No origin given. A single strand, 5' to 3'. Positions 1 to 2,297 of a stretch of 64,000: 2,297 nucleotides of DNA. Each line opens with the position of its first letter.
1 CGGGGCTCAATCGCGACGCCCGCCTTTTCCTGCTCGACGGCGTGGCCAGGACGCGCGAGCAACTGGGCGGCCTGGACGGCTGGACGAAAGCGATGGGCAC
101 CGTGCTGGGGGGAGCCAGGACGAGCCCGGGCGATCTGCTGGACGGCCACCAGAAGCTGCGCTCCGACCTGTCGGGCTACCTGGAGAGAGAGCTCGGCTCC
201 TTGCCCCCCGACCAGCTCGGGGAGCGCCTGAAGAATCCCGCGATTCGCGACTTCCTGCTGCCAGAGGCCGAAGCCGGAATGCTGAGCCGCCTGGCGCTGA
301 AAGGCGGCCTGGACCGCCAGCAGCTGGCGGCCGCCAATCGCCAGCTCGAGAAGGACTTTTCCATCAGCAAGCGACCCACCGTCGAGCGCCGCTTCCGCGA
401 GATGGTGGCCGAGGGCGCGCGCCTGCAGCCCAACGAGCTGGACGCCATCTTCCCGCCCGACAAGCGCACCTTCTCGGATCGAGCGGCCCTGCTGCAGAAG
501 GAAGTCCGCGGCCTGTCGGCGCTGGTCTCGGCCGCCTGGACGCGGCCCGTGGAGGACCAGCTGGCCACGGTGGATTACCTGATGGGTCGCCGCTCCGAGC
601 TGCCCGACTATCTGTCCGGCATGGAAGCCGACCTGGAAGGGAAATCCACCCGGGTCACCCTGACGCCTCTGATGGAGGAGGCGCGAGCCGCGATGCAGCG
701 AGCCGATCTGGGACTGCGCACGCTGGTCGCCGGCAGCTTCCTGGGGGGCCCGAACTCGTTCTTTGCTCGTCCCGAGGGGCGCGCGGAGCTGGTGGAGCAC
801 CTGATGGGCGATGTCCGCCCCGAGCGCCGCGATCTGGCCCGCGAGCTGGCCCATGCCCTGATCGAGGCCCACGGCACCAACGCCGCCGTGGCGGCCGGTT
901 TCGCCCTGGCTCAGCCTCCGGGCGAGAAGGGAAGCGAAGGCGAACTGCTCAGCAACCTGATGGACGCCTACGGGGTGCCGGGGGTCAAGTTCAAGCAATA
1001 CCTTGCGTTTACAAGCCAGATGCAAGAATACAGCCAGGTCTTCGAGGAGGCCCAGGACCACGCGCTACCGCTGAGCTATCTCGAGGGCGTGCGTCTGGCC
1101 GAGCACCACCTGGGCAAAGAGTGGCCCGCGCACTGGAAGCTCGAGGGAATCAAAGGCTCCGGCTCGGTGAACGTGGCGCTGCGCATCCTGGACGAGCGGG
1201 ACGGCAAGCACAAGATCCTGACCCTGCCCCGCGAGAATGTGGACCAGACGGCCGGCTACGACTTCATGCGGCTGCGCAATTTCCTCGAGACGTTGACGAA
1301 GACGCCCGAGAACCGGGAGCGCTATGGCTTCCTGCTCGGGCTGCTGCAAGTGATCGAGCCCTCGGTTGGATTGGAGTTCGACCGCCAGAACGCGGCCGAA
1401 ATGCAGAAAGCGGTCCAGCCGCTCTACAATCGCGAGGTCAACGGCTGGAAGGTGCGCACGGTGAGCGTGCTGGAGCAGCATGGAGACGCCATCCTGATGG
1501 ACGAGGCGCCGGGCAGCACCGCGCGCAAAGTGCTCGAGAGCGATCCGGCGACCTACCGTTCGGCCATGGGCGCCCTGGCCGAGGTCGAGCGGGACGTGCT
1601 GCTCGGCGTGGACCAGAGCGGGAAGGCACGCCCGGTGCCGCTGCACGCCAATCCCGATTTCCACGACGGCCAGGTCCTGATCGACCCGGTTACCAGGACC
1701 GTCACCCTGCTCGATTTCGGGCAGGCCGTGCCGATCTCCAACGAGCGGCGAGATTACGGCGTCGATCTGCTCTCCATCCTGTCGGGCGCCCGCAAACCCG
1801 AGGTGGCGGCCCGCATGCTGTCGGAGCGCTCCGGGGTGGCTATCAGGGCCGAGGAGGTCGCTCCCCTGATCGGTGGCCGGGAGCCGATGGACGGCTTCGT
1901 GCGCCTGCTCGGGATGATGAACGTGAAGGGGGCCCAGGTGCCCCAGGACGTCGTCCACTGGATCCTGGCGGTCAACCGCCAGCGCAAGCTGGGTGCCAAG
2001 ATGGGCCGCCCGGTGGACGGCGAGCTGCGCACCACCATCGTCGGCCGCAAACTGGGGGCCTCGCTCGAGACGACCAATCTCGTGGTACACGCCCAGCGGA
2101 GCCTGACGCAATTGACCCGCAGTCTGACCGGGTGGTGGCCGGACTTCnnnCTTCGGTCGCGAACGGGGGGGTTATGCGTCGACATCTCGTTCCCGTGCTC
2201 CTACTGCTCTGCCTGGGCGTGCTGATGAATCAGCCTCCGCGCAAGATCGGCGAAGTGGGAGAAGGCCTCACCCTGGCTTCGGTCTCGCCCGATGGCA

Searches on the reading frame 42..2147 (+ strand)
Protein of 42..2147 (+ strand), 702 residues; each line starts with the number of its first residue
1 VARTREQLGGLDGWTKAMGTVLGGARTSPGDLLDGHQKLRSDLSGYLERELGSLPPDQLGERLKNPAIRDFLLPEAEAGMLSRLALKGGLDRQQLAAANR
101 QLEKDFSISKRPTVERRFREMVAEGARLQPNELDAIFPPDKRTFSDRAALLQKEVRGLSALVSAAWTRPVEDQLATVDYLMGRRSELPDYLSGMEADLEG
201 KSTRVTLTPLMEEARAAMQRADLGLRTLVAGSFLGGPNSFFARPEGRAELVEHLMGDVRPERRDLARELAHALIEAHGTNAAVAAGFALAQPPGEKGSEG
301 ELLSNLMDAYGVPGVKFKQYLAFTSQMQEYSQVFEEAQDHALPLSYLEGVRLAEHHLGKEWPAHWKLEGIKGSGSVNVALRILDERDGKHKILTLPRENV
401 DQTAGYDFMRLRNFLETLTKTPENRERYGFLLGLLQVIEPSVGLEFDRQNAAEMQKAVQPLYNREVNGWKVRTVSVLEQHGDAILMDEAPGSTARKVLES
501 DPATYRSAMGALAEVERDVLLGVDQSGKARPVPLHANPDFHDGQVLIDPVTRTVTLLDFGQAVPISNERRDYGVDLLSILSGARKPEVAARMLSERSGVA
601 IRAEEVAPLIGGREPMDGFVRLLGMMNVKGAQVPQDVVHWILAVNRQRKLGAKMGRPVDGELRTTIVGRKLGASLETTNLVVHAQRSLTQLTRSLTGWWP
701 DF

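Call 71: search_protein_families(library=pfam, alignment_id=A4, max_evalue=0.000001)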
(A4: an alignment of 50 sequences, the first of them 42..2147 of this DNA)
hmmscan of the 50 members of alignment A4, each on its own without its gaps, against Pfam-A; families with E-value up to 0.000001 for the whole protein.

A. member 1, window:42-2147:+ (702 aa): 0 families

B. families by the number of members that match (of 50 scanned): 53 families (the first 25 are shown)
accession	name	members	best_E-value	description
PF00072.30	Response_reg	4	1.8e-34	Response regulator receiver domain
PF02518.31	HATPase_c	2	3.6e-31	Histidine kinase-, DNA gyrase B-, and HSP90-like ATPase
PF00512.31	HisKA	2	1.6e-24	His Kinase A (phospho-acceptor) domain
PF07238.19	PilZ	2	7.4e-22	PilZ domain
PF08448.16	PAS_4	2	9.8e-19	PAS fold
PF00989.32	PAS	2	2.1e-13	PAS fold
PF13426.13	PAS_9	2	1.2e-11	PAS domain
PF00563.25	EAL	1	1.9e-59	EAL domain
PF25539.1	Bestrophin_2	1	5e-57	Bacterial/Fungal Bestrophin protein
PF08713.17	DNA_alkylation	1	7.2e-57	DNA alkylation repair enzyme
PF01641.26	SelR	1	2.9e-50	SelR domain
PF00484.24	Pro_CA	1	7.8e-47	Carbonic anhydrase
PF12704.14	MacB_PCD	1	5e-45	MacB-like periplasmic core domain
PF03415.19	Peptidase_C11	1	7.5e-43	Clostripain family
PF01433.26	Peptidase_M1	1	9.2e-37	Peptidase family M1 domain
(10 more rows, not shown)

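Call 72: search_protein_families(library=padloc, alignment_id=A4, max_evalue=0.000001)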
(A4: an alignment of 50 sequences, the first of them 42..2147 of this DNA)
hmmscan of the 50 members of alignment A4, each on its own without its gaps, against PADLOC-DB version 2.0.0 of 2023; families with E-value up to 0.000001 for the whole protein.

A. member 1, window:42-2147:+ (702 aa): 0 families

B. families by the number of members that match (of 50 scanned): 15 families
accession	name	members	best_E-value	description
PDLC04140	mad8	2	4.5e-10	mads_8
PDLC05009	PDC-S37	1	1.7e-47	-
PDLC03924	MkoC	1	1.5e-30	-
PDLC04135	mad3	1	1.6e-30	mads_3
PDLC02194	Hhe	1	5.3e-29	-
PDLC03920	MkoA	1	7.9e-24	-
PDLC03921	MkoA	1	5.7e-18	-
PDLC01991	CARF_m8--CARF_LolE_TM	1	8.5e-15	-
PDLC01990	CARF_m8--CARF_Beta-galactosidase_LolE_TM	1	2.4e-10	-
PDLC02980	AriA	1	3.4e-10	-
PDLC00734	PycC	1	4e-09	Pycsar cyclase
PDLC02371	PycTIR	1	1e-08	-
PDLC00732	Effector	1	2.1e-08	TIR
PDLC00731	Effector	1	2.5e-08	TIR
PDLC05064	PDC-S68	1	8e-07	-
